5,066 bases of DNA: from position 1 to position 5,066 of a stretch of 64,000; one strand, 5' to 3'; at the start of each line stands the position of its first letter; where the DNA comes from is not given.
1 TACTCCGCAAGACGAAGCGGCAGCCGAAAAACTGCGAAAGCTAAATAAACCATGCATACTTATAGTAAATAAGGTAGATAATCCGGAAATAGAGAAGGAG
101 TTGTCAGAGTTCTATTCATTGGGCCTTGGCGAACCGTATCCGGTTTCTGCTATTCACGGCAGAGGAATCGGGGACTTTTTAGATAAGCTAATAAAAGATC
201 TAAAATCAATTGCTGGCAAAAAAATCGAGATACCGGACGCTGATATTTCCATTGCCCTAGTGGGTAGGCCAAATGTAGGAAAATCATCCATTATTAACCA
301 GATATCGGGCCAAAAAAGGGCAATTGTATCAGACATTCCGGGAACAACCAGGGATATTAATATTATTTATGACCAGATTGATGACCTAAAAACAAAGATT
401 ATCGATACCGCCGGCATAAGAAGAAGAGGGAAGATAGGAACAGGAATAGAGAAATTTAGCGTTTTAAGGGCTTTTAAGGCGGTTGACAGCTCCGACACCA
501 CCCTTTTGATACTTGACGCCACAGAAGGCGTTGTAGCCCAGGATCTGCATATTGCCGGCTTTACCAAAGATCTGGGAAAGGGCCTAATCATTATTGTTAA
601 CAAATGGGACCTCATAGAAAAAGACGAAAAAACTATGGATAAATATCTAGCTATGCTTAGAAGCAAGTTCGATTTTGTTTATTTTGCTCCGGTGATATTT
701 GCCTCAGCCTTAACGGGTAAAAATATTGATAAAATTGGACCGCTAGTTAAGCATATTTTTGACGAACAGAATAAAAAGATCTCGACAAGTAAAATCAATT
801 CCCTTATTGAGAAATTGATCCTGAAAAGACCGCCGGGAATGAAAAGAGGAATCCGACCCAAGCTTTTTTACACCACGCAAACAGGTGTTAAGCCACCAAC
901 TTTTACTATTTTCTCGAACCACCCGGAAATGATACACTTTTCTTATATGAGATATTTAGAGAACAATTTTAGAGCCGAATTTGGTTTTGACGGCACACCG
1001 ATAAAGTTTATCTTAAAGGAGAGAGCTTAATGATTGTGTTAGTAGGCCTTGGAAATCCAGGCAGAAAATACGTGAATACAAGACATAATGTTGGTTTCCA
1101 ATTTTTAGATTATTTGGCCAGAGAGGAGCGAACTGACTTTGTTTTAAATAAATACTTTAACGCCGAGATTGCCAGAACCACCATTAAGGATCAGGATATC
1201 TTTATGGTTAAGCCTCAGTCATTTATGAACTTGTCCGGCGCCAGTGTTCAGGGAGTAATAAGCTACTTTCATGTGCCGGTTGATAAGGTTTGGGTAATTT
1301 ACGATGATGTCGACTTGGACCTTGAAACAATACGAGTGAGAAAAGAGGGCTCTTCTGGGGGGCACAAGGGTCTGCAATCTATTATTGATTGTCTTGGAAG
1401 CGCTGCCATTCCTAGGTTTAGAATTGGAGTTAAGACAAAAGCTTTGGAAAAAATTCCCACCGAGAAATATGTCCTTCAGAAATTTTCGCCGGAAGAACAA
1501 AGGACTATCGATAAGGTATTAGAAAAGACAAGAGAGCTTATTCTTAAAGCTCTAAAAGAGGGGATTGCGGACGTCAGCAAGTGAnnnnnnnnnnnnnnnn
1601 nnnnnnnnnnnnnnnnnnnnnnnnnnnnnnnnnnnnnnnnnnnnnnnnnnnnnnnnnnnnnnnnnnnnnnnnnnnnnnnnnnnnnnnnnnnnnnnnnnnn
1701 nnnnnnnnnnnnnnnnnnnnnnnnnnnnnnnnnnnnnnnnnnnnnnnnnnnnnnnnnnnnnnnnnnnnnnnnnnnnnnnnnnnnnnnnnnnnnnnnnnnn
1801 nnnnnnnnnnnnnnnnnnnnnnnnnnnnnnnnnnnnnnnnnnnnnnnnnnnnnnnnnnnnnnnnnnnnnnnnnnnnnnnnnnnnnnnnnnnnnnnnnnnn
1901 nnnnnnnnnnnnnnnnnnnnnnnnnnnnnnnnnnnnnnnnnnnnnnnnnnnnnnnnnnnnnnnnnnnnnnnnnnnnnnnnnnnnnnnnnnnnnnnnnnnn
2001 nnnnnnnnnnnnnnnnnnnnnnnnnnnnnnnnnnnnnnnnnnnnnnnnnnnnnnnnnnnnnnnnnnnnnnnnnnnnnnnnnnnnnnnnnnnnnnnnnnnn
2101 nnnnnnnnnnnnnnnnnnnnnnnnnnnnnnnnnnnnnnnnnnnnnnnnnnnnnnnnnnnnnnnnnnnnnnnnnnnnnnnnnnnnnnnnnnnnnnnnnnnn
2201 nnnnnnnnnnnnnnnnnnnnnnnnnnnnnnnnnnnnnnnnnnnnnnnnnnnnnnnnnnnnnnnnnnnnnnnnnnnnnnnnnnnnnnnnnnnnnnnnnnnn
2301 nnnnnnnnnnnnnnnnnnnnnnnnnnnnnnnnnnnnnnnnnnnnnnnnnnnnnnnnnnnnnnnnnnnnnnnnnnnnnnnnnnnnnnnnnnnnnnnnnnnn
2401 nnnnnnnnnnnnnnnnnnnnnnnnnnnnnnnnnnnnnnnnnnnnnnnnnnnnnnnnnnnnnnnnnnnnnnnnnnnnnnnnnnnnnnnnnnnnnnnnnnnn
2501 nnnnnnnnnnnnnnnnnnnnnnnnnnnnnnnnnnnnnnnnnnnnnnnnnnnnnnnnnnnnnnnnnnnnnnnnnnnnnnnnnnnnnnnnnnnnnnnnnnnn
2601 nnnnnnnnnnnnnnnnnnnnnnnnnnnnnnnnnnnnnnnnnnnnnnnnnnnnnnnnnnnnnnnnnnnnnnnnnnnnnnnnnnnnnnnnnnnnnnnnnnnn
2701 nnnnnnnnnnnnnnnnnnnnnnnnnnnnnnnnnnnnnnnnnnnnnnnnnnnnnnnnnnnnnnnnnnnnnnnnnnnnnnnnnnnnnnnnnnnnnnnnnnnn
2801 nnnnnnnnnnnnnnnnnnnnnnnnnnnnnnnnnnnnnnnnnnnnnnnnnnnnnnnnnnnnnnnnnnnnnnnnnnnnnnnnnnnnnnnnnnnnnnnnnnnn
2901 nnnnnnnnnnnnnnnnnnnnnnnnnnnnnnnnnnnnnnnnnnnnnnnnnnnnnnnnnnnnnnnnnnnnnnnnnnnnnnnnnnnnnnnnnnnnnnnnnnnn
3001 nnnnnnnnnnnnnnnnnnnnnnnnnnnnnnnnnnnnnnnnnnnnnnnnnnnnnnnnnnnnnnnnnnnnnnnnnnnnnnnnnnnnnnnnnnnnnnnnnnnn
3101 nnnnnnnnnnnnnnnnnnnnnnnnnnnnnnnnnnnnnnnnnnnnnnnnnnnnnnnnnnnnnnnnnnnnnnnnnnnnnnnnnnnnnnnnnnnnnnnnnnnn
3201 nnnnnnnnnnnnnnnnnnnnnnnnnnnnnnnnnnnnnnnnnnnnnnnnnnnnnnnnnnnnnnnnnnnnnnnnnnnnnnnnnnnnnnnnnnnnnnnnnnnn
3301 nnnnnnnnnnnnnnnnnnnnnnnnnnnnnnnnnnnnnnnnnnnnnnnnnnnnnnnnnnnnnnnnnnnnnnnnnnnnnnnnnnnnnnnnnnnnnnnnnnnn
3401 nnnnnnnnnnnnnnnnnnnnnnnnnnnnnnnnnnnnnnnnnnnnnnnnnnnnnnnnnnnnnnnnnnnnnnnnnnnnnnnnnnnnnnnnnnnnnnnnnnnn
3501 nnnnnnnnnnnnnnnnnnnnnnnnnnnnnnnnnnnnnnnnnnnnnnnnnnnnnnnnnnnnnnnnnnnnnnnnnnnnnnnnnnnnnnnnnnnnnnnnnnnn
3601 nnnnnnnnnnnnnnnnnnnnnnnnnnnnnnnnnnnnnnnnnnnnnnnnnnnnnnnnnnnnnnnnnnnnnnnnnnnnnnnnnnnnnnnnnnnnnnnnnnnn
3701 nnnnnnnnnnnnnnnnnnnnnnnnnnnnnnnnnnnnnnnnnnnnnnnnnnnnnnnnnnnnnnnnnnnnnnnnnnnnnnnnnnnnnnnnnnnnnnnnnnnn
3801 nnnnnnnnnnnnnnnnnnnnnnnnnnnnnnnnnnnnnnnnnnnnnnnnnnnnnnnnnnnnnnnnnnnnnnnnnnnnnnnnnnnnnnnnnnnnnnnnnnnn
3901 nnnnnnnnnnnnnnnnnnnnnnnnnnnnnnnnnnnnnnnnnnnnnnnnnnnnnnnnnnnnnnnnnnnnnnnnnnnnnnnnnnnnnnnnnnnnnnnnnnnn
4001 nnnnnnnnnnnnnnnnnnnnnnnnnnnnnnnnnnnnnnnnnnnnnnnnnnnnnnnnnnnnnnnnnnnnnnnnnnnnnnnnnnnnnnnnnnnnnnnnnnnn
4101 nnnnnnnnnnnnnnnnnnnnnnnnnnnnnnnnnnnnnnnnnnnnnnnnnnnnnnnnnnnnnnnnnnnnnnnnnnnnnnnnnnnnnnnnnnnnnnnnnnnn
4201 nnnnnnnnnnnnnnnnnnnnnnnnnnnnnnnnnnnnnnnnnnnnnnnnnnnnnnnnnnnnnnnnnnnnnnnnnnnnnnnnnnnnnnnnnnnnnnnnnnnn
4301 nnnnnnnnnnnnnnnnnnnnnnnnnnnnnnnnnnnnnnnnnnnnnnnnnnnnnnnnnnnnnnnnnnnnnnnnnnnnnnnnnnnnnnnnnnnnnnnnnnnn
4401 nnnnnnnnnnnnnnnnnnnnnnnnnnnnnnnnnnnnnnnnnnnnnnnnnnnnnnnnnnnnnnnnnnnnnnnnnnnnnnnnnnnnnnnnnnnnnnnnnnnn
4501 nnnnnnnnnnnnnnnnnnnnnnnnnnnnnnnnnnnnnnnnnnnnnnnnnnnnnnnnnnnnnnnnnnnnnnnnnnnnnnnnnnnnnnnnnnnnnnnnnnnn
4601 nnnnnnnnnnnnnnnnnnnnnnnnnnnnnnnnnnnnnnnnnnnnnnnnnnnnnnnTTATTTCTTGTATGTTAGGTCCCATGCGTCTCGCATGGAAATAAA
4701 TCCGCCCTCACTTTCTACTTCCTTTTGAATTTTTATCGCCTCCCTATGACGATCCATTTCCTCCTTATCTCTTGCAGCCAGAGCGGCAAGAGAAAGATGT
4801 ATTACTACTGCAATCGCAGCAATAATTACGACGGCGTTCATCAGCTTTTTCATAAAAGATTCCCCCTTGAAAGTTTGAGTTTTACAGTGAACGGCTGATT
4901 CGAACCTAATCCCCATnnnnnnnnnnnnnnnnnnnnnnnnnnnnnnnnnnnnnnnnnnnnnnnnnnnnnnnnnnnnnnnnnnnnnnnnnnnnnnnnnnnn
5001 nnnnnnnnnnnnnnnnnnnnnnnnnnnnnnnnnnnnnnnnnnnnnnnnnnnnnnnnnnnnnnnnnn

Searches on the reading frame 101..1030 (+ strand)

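Call 3: search_protein_families(library=pfam, proteins=[window:101-1030:+], max_evalue=0.1)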
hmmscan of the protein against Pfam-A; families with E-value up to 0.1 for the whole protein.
window:101-1030:+ (309 aa): 12 families
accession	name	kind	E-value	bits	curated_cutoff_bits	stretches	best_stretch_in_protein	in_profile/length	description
PF14714.11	KH_dom-like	-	3.4e-29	101.4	27.3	1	226-306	1-81/81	KH-domain-like of EngA bacterial GTPase enzymes, C-terminal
PF01926.29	MMR_HSR1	-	1.1e-25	90.4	21.9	1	51-168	2-113/113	50S ribosome-binding GTPase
PF02421.24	FeoB_N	-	5.2e-15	55.7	27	1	50-212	2-152/156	Ferrous iron transport protein B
PF00009.33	GTP_EFTU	-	1.1e-10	41.8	26.5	1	126-215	88-181/188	Elongation factor Tu GTP binding domain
PF03193.22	RsgA_GTPase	-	1.5e-05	25.3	30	1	51-107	109-169/174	RsgA GTPase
PF00350.29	Dynamin_N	-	2.3e-05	25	27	1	51-92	1-42/168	Dynamin family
PF04548.22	AIG1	-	0.0014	18.5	27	1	51-184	3-139/212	AIG1 family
PF02492.25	cobW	-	0.014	15.4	20.7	1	123-192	107-178/180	CobW/HypB/UreG, nucleotide-binding domain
PF03308.22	MeaB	-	0.02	14.3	23.1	0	163-220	175-235/273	Methylmalonyl Co-A mutase-associated GTPase MeaB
PF08477.19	Roc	-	0.023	15.3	27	1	51-108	2-68/119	Ras of Complex, Roc, domain of DAPkinase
PF00071.28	Ras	-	0.038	14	21.6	0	51-108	2-60/162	Ras family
PF07999.17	RHSP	-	0.097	12.5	25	0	208-238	169-199/312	Retrotransposon hot spot protein, P-loop domain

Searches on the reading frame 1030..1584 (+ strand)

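Call 3: search_protein_families(library=pfam, proteins=[window:1030-1584:+], max_evalue=0.1)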
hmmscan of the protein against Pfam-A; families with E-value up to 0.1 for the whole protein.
window:1030-1584:+ (184 aa): 2 families
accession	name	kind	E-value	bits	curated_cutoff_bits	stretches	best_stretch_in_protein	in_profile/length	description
PF01195.25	Pept_tRNA_hydro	-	4.8e-57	193.2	27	1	4-181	2-177/183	Peptidyl-tRNA hydrolase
PF15078.11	DUF4545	-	0.048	13.1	27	1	32-68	312-346/465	Domain of unknown function (DUF4545)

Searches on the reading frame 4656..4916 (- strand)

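Call 3: search_protein_families(library=pfam, proteins=[window:4656-4916:-], max_evalue=0.1)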
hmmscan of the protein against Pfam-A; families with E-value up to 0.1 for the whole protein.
window:4656-4916:- (86 aa): 1 family
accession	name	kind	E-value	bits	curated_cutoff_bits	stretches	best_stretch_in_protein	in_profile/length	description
PF13670.12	PepSY_2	-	0.065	13.7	24.3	1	32-71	2-42/83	Peptidase propeptide and YPEB domain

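Call 49: search_protein_families(library=phrogs, proteins=[window:4656-4916:-], max_evalue=0.01)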
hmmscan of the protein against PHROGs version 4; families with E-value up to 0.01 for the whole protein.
window:4656-4916:- (86 aa): 0 families

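Call 79: search_protein_families(library=ncbifam, proteins=[window:4656-4916:-], max_evalue=0.1)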
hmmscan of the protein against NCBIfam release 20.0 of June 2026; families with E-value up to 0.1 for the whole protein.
window:4656-4916:- (86 aa): 3 families
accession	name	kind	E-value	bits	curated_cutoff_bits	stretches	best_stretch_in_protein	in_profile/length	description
NF001842.0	PRK00567.1-3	equivalog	0.038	14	146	1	12-65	63-117/147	large-conductance mechanosensitive channel protein MscL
TIGR04402.2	mob_CxxC_CxxC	subfamily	0.06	13.6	70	1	17-70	51-103/180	mobilome CxxCx(11)CxxC protein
NF010560.0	PRK13955.1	equivalog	0.081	12.9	180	1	16-68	64-115/132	large conductance mechanosensitive channel protein MscL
